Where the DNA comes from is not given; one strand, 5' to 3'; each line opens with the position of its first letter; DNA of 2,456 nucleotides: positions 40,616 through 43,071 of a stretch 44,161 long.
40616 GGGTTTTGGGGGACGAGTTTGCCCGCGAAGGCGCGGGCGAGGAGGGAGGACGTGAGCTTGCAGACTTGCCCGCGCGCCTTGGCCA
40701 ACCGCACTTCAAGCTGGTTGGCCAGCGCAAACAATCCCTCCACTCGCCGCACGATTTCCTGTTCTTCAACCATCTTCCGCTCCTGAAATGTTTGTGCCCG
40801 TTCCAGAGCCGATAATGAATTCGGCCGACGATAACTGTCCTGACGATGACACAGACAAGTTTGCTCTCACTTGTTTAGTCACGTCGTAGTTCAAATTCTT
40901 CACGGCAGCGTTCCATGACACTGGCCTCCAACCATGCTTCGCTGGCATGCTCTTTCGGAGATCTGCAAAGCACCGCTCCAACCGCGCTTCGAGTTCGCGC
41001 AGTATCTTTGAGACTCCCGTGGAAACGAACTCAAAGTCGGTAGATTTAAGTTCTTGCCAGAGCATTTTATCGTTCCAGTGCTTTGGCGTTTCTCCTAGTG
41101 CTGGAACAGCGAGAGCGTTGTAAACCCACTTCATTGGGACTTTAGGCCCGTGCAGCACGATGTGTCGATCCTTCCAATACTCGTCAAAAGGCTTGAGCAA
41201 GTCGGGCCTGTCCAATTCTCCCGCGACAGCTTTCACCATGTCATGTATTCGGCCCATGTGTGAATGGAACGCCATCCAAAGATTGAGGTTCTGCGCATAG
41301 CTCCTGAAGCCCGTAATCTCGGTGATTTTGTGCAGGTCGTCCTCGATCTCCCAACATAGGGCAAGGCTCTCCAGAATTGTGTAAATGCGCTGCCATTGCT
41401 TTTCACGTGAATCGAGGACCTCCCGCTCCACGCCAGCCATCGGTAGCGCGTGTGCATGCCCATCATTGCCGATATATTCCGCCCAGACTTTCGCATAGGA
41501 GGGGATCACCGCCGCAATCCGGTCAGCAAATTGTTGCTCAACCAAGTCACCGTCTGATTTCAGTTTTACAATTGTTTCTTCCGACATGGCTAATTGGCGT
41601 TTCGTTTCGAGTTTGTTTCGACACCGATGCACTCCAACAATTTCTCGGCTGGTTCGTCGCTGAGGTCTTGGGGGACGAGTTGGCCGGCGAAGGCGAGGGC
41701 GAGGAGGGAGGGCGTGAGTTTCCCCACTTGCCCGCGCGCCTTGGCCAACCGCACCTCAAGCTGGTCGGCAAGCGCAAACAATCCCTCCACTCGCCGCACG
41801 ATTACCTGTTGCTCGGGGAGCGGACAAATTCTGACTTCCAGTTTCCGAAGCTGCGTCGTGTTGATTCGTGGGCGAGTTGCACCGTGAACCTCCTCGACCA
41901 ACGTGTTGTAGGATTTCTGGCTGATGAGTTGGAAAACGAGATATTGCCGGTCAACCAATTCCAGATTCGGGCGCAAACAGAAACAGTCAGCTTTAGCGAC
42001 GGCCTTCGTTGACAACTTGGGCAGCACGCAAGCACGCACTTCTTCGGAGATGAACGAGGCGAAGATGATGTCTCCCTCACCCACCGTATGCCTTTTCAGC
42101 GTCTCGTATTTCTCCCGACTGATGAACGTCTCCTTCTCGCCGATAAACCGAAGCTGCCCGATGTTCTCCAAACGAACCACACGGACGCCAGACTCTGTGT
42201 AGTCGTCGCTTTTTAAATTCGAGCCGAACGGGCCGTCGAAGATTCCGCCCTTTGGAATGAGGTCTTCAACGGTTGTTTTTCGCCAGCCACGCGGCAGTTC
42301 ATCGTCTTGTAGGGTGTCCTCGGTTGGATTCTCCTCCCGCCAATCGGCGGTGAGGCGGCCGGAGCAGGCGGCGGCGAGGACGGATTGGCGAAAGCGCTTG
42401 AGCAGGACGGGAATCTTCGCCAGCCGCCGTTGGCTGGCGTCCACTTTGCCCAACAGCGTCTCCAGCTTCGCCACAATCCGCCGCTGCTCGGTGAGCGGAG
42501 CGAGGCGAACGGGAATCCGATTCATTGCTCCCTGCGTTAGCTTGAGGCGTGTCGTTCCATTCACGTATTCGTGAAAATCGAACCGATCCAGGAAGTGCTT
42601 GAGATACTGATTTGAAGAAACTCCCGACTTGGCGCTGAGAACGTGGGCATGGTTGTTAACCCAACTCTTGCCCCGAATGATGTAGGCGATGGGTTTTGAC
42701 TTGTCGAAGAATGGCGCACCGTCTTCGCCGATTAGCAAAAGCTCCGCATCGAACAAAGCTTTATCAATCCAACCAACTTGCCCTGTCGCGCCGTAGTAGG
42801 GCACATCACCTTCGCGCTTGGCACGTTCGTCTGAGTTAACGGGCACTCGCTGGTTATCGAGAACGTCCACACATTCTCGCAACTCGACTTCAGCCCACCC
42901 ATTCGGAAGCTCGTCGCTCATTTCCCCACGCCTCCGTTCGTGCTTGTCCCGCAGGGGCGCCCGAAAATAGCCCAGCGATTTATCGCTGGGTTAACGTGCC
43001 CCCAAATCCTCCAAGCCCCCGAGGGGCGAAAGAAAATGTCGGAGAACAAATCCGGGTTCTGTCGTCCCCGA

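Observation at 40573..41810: The ORFan is bracketed by a 143-nt direct duplication of the hsdS 3' conserved region, leaving an orphan hsdS tail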

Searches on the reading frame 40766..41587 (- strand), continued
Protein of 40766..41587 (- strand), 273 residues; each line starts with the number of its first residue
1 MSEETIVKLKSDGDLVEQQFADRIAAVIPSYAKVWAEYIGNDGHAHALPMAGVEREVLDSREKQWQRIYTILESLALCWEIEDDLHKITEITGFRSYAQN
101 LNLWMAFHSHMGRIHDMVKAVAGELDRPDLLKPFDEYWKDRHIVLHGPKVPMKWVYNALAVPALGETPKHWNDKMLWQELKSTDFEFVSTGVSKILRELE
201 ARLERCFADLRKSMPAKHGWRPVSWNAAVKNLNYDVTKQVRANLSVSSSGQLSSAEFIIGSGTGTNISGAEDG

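Call 74: search_dna_similar(query=window:40766-41587:-, collection=plasmids, mode=protein, max_evalue=0.001, max_rows=10)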
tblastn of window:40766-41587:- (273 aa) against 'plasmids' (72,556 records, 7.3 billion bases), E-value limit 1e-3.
No match.
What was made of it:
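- Tried and rejected: There is no plasmid hit (call 74).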

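Call 75: find_related_loci(query=A2, collection=viral_contigs, flank=4000)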
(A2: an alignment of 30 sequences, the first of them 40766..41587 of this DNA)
Query A2 (273 aa) in viral_contigs; peptide patterns used: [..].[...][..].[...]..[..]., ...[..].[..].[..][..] (x = any residue, [..] = any of these).
42 stretches matched a pattern; 1 encode a relative of the query (tblastn E <= 1e-3); 1 distinct loci.
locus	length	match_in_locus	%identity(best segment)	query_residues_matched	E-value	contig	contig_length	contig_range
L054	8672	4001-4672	52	4-225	1e-82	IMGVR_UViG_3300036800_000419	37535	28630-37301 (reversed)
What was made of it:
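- Tried and rejected: One family member lies on a contig that IMG/VR lists as viral, next to RNR (call 75).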

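Call 78: fold_search(model_id=the predicted structure, library=viral)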
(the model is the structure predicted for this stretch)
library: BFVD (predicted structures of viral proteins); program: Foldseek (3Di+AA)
matches with E <= 10: 214; with E <= 0.001: 0
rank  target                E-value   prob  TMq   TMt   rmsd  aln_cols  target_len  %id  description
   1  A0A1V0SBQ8            2.7e-01  0.14  0.17  0.18  25.6       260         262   11  t-SNARE complex subunit, syntaxin [Catovirus CTV1]
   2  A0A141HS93            3.3e-01  0.30  0.24  0.09  16.1       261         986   10  (no name in the UniProt tables at hand)
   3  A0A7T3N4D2            4.0e-01  0.04  0.10  0.05  31.2       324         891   11  (no name in the UniProt tables at hand)
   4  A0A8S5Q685            4.4e-01  0.14  0.19  0.14  22.5       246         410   13  Minor tail protein (Fragment) [virus sp. ct87y24]
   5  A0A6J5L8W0            4.6e-01  0.12  0.21  0.18  23.6       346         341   11  Flagellar basal-body/hook protein, C-terminal domain containing protein [uncultured Caudovirales phage]
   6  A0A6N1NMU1            5.4e-01  0.23  0.24  0.22  20.1       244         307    8  Putative orfan [Tupanvirus soda lake]
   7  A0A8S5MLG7            6.0e-01  0.47  0.26  0.39  10.4       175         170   11  Uncharacterized protein [Caudovirales sp. ct1Jx6]
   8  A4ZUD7                6.6e-01  0.80  0.34  0.54  11.1       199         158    8  Uncharacterized protein ORF158 [Acidianus bottle-shaped virus (isolate Italy/Pozzuoli)]
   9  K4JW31                7.7e-01  0.12  0.20  0.17  27.1       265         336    9  Uncharacterized protein [Caulobacter phage CcrColossus]
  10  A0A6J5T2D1            8.9e-01  0.06  0.13  0.04  28.5       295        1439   14  DUF4214 domain-containing protein [uncultured Caudovirales phage]
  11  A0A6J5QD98            9.8e-01  0.14  0.21  0.13  21.7       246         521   12  Uncharacterized protein [uncultured Caudovirales phage]
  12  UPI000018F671         9.8e-01  0.07  0.13  0.08  23.8       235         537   12  (no name look-up for this kind of identifier)
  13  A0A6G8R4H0            1.0e+00  0.09  0.16  0.20  17.2       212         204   15  (no name in the UniProt tables at hand)
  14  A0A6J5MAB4            1.0e+00  0.08  0.19  0.18  49.0       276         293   11  Uncharacterized protein [uncultured Caudovirales phage]
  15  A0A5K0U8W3            1.0e+00  0.05  0.15  0.08  26.9       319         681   10  ABC transporter domain-containing protein [Yasminevirus sp. GU-2018]
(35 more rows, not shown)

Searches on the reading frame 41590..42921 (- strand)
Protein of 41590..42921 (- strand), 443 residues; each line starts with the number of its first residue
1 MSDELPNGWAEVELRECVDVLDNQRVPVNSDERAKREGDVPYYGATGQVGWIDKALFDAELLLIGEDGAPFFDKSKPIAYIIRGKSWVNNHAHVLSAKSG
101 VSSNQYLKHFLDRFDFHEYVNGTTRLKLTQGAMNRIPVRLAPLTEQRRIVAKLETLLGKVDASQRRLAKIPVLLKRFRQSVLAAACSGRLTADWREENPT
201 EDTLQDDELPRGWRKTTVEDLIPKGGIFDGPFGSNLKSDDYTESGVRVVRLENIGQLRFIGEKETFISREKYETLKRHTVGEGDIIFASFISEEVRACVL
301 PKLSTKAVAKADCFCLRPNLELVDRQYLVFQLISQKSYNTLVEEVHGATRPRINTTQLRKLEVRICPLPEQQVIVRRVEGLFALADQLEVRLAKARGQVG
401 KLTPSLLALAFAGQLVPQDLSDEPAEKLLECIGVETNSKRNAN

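Call 5: search_protein_families(library=pfam, proteins=[window:41590-42921:-], max_evalue=0.1)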
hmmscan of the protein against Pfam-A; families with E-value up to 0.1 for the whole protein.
window:41590-42921:- (443 aa): 1 family
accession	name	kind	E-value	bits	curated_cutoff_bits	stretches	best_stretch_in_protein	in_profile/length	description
PF01420.25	Methylase_S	-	1.6e-23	84.2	22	2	6-170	1-166/168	Type I restriction modification DNA specificity domain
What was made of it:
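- On Type I restriction-modification system (the locus): 443-aa ORF 41590-42921(-): PF01420 E = 1.6e-23 with two stretches (call 5).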

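Call 8: search_protein_families(library=ncbifam, proteins=[window:41590-42921:-], max_evalue=1)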
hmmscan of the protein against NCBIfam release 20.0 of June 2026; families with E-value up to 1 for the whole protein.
window:41590-42921:- (443 aa): 2 families
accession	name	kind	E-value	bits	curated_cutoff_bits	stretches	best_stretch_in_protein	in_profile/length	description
NF007278.0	PRK09737.1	equivalog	2.4e-45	155.2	662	1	100-424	114-428/461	type I restriction-modification system specificity subunit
NF047740.1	antiphage_MADS5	equivalog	5.8e-06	25.4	400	1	215-387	274-444/461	methylation-associated defense system restriction endonuclease subunit S MAD5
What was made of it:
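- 41590..42921 (-): Intact hsdS (443 aa, TRD1-CR1-TRD2-CR2). PF01420 Methylase_S E = 1.6e-23 with two stretches (call 5); NCBIfam type I S subunit E = 2.4e-45 (call 8).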

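Call 37: list_cluster_members(proteins=[window:41590-42921:-, window:40573-40773:-, window:40117-40566:-])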
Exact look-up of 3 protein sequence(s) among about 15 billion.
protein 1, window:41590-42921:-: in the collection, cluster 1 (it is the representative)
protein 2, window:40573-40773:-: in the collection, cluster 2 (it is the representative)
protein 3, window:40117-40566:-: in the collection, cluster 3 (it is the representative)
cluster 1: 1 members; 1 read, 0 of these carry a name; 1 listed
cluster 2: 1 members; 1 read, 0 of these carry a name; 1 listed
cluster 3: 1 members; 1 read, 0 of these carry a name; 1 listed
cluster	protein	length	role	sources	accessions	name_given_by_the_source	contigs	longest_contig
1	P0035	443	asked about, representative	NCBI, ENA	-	-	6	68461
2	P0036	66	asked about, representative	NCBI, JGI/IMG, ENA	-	-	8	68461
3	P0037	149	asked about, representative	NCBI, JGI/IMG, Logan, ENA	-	-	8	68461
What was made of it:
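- No hybrid HsdS appears in the protein collection (call 37).
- Tried and rejected: The hsdS protein cluster has a single member (call 37).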

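Call 38: find_encoding_contigs(protein=P0037, flank=6000, max_places=10)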
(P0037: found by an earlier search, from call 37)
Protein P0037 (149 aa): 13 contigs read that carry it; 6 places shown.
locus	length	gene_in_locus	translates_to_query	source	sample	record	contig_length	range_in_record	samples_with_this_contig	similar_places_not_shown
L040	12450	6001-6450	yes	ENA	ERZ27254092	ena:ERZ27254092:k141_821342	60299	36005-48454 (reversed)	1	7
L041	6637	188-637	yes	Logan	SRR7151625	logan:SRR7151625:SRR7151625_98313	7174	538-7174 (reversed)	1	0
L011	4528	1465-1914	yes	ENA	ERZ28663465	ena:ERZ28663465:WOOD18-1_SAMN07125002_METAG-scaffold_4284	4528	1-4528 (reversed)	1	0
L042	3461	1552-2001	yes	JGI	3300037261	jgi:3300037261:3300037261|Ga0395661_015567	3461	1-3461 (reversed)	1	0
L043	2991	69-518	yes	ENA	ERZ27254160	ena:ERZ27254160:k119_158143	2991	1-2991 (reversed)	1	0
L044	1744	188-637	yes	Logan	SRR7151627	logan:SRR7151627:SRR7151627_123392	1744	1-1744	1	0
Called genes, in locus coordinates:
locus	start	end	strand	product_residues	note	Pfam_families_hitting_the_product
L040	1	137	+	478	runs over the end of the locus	PF00656:Peptidase_C14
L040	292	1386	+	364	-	PF13289:SIR2_2 (faint)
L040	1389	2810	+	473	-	PF12161:HsdM_N, PF02384:N6_Mtase, PF01170:UPF0020 (weak), PF20473:MmeI_Mtase (faint)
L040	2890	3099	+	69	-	-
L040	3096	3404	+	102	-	PF05016:ParE_toxin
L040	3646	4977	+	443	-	PF01420:Methylase_S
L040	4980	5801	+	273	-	-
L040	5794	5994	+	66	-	-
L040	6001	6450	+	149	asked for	-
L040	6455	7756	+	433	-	PF00144:Beta-lactamase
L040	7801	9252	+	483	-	PF00884:Sulfatase, PF01663:Phosphodiest, PF16347:SGSH_C (weak), PF14707:Sulfatase_C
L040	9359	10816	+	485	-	PF00884:Sulfatase, PF01663:Phosphodiest, PF16347:SGSH_C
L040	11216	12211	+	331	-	-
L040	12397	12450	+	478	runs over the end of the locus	PF10142:PhoPQ_related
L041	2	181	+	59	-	?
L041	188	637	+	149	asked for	-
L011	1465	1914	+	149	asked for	-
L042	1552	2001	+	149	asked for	-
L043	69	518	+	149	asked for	-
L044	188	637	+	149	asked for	-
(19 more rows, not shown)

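Call 72: find_encoding_contigs(protein=P0035, flank=10000, max_places=1)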
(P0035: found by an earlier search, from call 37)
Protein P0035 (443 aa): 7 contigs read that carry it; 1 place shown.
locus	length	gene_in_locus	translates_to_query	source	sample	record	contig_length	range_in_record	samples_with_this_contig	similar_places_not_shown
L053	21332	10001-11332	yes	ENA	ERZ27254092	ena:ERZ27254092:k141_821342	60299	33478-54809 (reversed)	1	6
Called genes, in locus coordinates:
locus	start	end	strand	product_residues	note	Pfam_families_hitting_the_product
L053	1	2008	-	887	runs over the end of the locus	PF07944:Beta-AFase-like_GH127_cat, PF20736:Glyco_hydro127M, PF13385:Laminin_G_3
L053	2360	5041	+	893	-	PF04313:HSDR_N (faint), PF04851:ResIII, PF00270:DEAD, PF18766:SWI2_SNF2 (faint), PF00271:Helicase_C (weak), PF08463:EcoEI_R_C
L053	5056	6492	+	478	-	PF00656:Peptidase_C14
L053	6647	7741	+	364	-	PF13289:SIR2_2 (faint)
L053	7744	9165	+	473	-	PF12161:HsdM_N, PF02384:N6_Mtase, PF01170:UPF0020 (weak), PF20473:MmeI_Mtase (faint)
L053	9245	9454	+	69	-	-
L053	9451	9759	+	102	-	PF05016:ParE_toxin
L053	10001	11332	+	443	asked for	PF01420:Methylase_S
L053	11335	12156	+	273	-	-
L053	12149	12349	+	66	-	-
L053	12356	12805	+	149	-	-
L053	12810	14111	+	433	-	PF00144:Beta-lactamase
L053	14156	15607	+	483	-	PF00884:Sulfatase, PF01663:Phosphodiest, PF16347:SGSH_C (weak), PF14707:Sulfatase_C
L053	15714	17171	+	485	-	PF00884:Sulfatase, PF01663:Phosphodiest, PF16347:SGSH_C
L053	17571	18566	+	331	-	-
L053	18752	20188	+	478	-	PF10142:PhoPQ_related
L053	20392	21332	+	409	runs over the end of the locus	PF25917:BSH_RND, PF25973:BSH_CzcB, PF25954:Beta-barrel_RND_2, PF26002:Beta-barrel_AprE (weak), PF25975:CzcB_C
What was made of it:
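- On Type I restriction-modification system (the locus): The near-identical (99.9%) contig L053 shows hsdR (893 aa; ResIII, Helicase_C weak, EcoEI_R_C) and hsdM (473 aa; HsdM_N, N6_Mtase) (call 72).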

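Call 80: search_protein_families(library=pfam, proteins=[L053:6647-7741:+, L053:5056-6492:+], max_evalue=0.01)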
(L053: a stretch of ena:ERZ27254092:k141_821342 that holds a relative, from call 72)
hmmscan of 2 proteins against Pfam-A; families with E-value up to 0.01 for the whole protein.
L053:6647-7741:+ (364 aa): 1 family
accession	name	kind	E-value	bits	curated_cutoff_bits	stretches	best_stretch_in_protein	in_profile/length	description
PF13289.12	SIR2_2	-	7e-07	29.9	24.5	1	153-209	2-52/141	SIR2-like domain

L053:5056-6492:+ (478 aa): 1 family
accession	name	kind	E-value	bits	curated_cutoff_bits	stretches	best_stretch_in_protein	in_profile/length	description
PF00656.27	Peptidase_C14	-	1.8e-19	70.8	21.4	1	6-246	3-225/233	Caspase domain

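Call 81: search_protein_families(library=padloc, proteins=[L053:6647-7741:+, L053:5056-6492:+], max_evalue=0.01)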
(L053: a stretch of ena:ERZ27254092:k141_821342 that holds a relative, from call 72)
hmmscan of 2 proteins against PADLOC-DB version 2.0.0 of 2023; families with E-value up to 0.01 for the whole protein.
L053:6647-7741:+ (364 aa): 24 families
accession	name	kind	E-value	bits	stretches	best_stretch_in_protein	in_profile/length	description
PDLC02414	Aga_SIR2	-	1.8e-19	68.2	2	147-211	114-176/313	-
PDLC02408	Aga_SIR2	-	2.4e-15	54.5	2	148-211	145-205/343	Class II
PDLC04093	SIR2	-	1.5e-14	51.8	1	149-211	149-216/395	-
PDLC04084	SIR2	-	8.4e-14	49.6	1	149-321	177-348/414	-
PDLC04088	SIR2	-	2.5e-12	44.7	2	150-211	172-236/390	-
PDLC04087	SIR2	-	1.5e-11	41.7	1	147-211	128-198/343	-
PDLC04094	SIR2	-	3.5e-11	41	1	145-211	143-212/399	-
PDLC04079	SIR2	-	1.7e-09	34.8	1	196-336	245-374/430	-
PDLC04090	SIR2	-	1.9e-09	35.2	2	153-189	191-225/426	-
PDLC04092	SIR2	-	3.3e-09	34.5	1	151-212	118-178/318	-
PDLC04096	SIR2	-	3.5e-09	34.5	1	148-230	19-107/230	-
PDLC04081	SIR2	-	1.2e-08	32.5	1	147-211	133-210/345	-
PDLC04075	SIR2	-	1.9e-08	31.5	1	281-318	313-350/414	-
PDLC02186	SIR2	-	4.2e-07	27.4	1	198-318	223-338/412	-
PDLC04078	SIR2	-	2.2e-06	25.6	1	195-212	11-28/171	-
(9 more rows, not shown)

L053:5056-6492:+ (478 aa): 1 family
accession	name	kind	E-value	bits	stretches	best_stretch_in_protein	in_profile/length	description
PDLC02987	caspase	-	2.8e-16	57.8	1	6-198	4-130/453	-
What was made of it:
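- Closest known: Accessory defence genes embedded in type I R-M operons. Same: The window's locus is a heavily loaded example: caspase-like and SIR2-like genes between hsdR and hsdM, parDE between hsdM and hsdS, and the 273-aa gene after hsdS (calls 72, 80, 81).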
